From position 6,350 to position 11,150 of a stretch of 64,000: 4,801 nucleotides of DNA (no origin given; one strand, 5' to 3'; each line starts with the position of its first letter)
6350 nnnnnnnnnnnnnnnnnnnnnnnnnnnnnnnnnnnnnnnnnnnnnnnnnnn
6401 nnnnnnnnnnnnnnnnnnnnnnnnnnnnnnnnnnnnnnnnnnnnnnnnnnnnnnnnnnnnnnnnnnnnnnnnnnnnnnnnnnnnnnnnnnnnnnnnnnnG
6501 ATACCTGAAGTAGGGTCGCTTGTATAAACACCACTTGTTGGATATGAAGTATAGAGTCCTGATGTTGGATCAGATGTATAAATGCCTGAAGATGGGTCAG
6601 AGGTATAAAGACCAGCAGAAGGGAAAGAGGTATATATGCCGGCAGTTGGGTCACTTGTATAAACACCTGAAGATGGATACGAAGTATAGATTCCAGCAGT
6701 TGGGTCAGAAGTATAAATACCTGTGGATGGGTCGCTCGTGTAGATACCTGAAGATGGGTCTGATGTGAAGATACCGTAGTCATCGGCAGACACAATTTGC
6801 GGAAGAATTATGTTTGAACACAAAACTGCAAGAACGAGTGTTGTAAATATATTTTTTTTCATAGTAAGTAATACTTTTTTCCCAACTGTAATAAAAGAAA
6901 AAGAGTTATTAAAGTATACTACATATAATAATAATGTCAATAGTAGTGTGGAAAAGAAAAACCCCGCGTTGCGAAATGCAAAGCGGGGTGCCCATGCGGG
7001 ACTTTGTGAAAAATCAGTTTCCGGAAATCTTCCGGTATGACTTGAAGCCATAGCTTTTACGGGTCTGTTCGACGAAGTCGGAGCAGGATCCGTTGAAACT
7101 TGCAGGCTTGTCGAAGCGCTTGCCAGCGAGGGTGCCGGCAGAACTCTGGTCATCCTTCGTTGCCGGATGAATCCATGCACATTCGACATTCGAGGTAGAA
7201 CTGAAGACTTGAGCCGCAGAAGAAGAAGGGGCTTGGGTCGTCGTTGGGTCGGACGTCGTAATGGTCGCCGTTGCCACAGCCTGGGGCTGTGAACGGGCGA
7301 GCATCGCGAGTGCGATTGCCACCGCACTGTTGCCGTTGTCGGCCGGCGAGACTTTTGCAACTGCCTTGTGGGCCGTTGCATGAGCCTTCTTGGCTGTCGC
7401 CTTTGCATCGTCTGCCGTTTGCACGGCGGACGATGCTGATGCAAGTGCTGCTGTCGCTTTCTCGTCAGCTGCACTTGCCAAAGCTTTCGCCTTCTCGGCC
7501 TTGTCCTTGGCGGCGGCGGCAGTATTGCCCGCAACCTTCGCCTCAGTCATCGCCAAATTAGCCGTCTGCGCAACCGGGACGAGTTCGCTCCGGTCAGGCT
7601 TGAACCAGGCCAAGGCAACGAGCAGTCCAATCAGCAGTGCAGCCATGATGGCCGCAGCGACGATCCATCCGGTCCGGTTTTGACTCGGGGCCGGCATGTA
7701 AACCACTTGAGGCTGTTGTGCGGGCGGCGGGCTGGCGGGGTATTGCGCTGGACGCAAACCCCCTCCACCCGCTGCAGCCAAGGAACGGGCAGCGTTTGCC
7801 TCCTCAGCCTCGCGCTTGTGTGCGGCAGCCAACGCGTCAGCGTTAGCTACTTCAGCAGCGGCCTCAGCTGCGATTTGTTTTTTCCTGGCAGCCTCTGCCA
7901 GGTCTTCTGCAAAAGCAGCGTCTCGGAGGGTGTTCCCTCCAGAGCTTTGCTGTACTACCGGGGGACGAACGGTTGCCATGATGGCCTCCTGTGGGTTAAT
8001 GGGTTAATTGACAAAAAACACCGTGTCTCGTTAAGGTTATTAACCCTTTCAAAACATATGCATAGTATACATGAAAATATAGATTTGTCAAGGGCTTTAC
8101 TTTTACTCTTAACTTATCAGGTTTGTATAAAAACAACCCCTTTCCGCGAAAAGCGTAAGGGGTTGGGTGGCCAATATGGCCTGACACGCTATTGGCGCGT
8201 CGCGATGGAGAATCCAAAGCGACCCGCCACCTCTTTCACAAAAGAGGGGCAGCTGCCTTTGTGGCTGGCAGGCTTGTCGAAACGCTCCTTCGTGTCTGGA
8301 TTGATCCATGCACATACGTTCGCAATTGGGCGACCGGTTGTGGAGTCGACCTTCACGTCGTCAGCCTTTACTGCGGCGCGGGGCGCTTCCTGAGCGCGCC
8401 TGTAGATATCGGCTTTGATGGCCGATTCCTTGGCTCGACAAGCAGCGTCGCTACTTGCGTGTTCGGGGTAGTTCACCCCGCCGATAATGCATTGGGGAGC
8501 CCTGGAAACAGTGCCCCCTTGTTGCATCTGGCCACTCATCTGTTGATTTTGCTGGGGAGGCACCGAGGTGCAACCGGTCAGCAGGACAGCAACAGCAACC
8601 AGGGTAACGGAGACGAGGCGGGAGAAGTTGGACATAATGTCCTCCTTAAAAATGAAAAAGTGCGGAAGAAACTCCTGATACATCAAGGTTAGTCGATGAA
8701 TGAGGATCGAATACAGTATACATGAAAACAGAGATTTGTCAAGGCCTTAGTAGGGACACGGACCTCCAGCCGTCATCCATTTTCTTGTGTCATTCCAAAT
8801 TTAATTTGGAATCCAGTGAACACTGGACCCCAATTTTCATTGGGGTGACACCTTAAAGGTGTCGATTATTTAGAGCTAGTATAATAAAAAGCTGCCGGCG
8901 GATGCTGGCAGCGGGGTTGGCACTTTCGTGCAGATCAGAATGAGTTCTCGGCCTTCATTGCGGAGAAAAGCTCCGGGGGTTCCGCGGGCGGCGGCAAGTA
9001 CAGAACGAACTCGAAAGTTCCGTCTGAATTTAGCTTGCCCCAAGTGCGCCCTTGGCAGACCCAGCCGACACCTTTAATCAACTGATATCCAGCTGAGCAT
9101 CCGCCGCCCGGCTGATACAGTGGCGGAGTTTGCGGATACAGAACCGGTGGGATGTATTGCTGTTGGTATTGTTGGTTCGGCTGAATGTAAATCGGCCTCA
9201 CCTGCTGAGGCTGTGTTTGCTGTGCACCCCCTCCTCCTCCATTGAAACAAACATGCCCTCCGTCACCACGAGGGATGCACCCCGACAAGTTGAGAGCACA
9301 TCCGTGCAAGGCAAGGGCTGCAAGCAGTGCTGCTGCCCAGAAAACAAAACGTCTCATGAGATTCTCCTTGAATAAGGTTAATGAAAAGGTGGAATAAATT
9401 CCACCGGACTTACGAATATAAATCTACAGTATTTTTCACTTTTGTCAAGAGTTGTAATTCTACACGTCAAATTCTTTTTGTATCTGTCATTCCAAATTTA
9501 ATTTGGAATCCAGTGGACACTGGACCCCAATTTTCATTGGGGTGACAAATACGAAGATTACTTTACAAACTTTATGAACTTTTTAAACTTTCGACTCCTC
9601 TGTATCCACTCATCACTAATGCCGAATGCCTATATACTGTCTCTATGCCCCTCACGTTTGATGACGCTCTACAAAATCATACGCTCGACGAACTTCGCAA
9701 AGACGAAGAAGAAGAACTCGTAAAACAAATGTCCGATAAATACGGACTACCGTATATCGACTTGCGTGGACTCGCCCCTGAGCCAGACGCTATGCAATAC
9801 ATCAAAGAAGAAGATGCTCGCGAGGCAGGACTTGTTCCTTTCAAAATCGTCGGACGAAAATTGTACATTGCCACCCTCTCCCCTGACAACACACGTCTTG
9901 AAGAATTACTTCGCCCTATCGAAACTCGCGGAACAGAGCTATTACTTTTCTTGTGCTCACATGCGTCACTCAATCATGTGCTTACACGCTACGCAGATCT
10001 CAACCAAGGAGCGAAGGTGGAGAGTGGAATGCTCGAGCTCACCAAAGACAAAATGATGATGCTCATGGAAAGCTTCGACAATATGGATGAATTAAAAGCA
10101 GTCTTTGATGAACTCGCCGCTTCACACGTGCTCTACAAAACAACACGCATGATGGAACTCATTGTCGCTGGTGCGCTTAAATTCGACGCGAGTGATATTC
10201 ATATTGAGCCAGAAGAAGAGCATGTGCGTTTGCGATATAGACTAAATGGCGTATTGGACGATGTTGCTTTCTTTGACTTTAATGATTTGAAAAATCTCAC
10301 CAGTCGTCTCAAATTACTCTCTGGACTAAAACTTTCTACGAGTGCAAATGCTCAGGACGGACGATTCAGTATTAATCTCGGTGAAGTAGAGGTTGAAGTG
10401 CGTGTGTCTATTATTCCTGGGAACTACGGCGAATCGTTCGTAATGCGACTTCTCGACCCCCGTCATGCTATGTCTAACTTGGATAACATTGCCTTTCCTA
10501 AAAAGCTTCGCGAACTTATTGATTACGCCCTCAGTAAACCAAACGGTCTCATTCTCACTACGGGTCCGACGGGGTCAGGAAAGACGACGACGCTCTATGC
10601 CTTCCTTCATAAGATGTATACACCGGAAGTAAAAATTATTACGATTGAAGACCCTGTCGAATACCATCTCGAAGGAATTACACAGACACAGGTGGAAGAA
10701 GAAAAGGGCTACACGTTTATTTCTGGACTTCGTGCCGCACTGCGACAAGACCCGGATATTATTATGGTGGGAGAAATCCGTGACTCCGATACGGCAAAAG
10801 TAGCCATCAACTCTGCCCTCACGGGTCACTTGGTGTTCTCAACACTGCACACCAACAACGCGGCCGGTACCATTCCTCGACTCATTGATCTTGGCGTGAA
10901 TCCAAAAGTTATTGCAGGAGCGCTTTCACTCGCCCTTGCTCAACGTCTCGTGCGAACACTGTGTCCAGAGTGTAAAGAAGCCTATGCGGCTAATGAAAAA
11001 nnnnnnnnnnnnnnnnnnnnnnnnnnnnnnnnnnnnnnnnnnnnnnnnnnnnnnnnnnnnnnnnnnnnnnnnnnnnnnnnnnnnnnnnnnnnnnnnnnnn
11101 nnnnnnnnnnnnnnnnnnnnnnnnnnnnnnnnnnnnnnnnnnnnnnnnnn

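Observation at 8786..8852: Conserved three-palindrome (cloverleaf-like) element upstream of promoters of small secreted-protein genes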

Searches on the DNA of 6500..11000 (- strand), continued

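Call 69: search_with_rna_model(model_id=R1, sources=[L005, L006, L007, L008, L009, L010, L011, L012, L013, L014, L015, L016, L017, L018, L019, L020, L021, L022, L023, L024, L025, L026, L027, L028, L029, L030, L031, L032, L033, L034, L035, L036, L037, L038, L039, L040, L041, L042, L043, L044, L045, L046, L047, L048, L049, L050, L051, L052, L053, L054, L055, L056, L057, L058, L059, L060, L061, L062, L063, L064, L065, L066, L067, L068, L069, L070, L071, L072, L073, L074, L075, L076, L077, L078, L079, L080, L081, L082], max_evalue=1)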
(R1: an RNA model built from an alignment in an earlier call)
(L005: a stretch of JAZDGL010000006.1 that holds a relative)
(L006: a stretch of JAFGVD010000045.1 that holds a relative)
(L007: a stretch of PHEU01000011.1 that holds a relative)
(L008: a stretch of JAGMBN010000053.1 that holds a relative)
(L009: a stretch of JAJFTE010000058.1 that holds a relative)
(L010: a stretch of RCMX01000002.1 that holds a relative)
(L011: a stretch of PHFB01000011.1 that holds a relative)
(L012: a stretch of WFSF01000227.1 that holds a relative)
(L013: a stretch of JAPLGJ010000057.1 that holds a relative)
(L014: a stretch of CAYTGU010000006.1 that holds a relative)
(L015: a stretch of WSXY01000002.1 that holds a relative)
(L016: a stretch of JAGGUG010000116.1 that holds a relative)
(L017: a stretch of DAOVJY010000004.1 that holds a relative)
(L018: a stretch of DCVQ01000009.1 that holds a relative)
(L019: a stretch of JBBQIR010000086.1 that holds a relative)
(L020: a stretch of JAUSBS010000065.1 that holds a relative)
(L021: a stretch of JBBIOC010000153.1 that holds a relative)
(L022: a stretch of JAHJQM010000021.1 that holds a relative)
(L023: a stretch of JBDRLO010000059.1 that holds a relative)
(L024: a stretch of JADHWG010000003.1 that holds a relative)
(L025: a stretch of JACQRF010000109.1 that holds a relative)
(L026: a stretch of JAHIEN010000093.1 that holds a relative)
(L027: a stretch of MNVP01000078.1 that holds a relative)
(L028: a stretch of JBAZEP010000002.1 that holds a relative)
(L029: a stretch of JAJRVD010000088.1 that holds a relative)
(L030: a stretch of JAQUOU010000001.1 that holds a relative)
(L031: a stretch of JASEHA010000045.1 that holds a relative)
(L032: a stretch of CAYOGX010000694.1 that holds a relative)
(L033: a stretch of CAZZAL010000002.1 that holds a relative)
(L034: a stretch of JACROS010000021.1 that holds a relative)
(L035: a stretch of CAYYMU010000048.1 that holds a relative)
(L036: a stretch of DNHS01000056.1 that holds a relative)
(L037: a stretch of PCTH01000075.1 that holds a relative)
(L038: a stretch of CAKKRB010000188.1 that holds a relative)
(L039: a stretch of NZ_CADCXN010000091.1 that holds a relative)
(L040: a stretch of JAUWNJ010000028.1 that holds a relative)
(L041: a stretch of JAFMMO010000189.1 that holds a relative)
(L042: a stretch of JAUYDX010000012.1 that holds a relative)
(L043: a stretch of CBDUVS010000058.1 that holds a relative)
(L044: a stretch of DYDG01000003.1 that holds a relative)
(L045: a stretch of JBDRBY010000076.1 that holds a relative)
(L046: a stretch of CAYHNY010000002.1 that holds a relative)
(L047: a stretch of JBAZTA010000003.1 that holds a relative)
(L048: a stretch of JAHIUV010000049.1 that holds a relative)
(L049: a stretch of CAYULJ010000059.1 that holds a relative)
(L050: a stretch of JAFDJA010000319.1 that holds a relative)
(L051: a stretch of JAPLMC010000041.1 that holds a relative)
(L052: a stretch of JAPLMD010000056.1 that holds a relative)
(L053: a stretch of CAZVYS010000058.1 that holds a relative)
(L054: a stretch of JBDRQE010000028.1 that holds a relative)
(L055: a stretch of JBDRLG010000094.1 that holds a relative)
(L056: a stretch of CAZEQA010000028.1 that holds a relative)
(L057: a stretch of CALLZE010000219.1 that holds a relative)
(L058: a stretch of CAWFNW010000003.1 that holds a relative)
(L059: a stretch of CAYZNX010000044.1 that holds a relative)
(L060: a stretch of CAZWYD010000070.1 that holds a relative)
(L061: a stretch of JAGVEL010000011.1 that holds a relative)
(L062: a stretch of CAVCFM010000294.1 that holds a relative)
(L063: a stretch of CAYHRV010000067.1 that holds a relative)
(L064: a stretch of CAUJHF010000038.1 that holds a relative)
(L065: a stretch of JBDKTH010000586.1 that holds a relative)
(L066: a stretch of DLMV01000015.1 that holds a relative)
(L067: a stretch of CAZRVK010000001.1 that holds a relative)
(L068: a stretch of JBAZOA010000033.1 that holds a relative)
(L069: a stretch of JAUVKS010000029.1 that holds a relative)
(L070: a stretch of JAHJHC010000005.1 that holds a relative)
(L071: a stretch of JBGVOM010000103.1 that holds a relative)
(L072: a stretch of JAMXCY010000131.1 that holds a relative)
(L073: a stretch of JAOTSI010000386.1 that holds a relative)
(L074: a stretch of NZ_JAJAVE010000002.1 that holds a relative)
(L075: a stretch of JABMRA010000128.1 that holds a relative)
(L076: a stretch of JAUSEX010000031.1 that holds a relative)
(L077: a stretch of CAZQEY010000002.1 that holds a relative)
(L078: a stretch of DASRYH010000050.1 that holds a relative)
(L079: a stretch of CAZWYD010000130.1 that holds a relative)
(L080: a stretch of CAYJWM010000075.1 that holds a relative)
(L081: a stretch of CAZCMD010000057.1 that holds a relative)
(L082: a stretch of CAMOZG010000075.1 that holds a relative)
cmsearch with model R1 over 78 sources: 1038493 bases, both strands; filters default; matches with E-value up to 1: 0.
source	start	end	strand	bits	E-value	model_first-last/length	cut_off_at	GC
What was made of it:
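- Zero hits came from about 1 Mb of unrelated loci (call 69).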

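Call 70: search_with_rna_model(model_id=R1, source=window, filters=off, max_evalue=10)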
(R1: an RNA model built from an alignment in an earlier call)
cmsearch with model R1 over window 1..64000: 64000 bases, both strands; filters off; matches with E-value up to 10: 14.
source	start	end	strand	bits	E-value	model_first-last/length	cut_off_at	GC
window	8786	8852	-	97.9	3.5e-23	1-67/67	no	0.42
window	9483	9549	-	97.3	5.1e-23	1-67/67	no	0.4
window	8786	8852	+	53.1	1.6e-11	1-67/67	no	0.42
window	9483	9549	+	50.6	7.3e-11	1-67/67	no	0.4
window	966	1046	-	37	2.4e-07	1-67/67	no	0.57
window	966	1046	+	13.2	0.38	1-67/67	no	0.57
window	884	935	-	11.2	1.2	1-67/67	no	0.17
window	8223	8272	+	10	2.5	1-67/67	no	0.62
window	34565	34655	+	9.6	3.3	1-67/67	no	0.48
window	12051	12099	+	9.1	4.5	1-67/67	no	0.39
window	7272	7334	-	8.9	5.1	1-67/67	no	0.67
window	40948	40991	-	8.8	5.2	1-67/67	no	0.25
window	16419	16472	+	8.7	5.8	1-67/67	no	0.46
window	33058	33111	-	8.6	6.1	1-67/67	no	0.37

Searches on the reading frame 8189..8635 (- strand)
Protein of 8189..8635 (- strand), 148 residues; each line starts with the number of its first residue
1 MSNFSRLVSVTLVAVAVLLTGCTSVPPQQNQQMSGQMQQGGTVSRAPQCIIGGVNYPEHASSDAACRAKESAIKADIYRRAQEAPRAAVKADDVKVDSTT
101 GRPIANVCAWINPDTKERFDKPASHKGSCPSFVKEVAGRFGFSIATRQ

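Call 15: search_protein_families(library=pfam, proteins=[window:8189-8635:-], max_evalue=0.01)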
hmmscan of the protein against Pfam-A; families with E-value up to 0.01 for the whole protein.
window:8189-8635:- (148 aa): 0 families

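Call 20: find_encoding_contigs(protein=window:8189-8635:-, flank=10000, max_places=10)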
Protein window:8189-8635:- (148 aa): no gene with exactly this product is on record in the collection.

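Call 25: find_homologous_proteins(query=window:8189-8635:-)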
Query window:8189-8635:- (148 aa): 1 proteins with E <= 0.001 among 40 candidates.
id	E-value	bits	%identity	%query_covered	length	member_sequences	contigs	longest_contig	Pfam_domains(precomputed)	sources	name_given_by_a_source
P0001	2.4e-92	324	100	100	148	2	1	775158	-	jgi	-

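Call 26: find_encoding_contigs(protein=P0001, flank=10000, max_places=10)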
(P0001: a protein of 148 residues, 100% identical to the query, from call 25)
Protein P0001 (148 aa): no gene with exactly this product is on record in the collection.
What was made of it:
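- Tried and rejected: Only the protein itself was found, so it could not lead to other loci (calls 25, 26).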

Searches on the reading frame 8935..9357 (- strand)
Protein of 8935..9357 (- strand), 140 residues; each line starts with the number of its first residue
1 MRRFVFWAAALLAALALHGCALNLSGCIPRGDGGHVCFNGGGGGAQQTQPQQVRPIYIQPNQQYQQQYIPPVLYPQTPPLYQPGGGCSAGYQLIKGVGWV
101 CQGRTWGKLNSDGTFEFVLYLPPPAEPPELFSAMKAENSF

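Call 15: search_protein_families(library=pfam, proteins=[window:8935-9357:-], max_evalue=0.01)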
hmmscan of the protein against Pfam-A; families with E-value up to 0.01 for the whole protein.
window:8935-9357:- (140 aa): 0 families

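Call 21: find_encoding_contigs(protein=window:8935-9357:-, flank=10000, max_places=10)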
Protein window:8935-9357:- (140 aa): 2 contigs read that carry it; 1 place shown.
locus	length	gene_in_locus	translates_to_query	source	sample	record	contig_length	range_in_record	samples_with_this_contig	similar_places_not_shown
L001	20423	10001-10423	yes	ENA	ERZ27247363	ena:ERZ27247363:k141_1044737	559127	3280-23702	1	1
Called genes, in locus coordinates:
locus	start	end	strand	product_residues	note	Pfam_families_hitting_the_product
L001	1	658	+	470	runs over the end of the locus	PF11638:DnaA_N, PF00308:Bac_DnaA, PF00004:AAA (weak), PF01637:ATPase_2 (weak), PF01695:IstB_IS21, PF08299:Bac_DnaA_C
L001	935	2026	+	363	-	PF00712:DNA_pol3_beta, PF02767:DNA_pol3_beta_2, PF02768:DNA_pol3_beta_3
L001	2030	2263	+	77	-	-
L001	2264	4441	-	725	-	PF00912:Transgly, PF00905:Transpeptidase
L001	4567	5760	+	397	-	PF00579:tRNA-synt_1b, PF22421:SYY_C-terminal (faint)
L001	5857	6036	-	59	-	-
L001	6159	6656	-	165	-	PF02075:RuvC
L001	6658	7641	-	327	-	PF06068:TIP49 (faint), PF05496:RuvB_N, PF13173:AAA_14 (weak), PF00004:AAA, PF07728:AAA_5, PF17864:AAA_lid_4, PF05491:WHD_RuvB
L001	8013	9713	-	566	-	PF05157:MshEN, PF00437:T2SSE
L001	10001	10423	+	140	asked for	-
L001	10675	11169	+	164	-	-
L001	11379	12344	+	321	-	-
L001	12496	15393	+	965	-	PF01683:EB (faint)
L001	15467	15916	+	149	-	PF02367:TsaE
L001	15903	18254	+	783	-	PF02739:5_3_exonuc_N, PF01367:5_3_exonuc, PF00476:DNA_pol_A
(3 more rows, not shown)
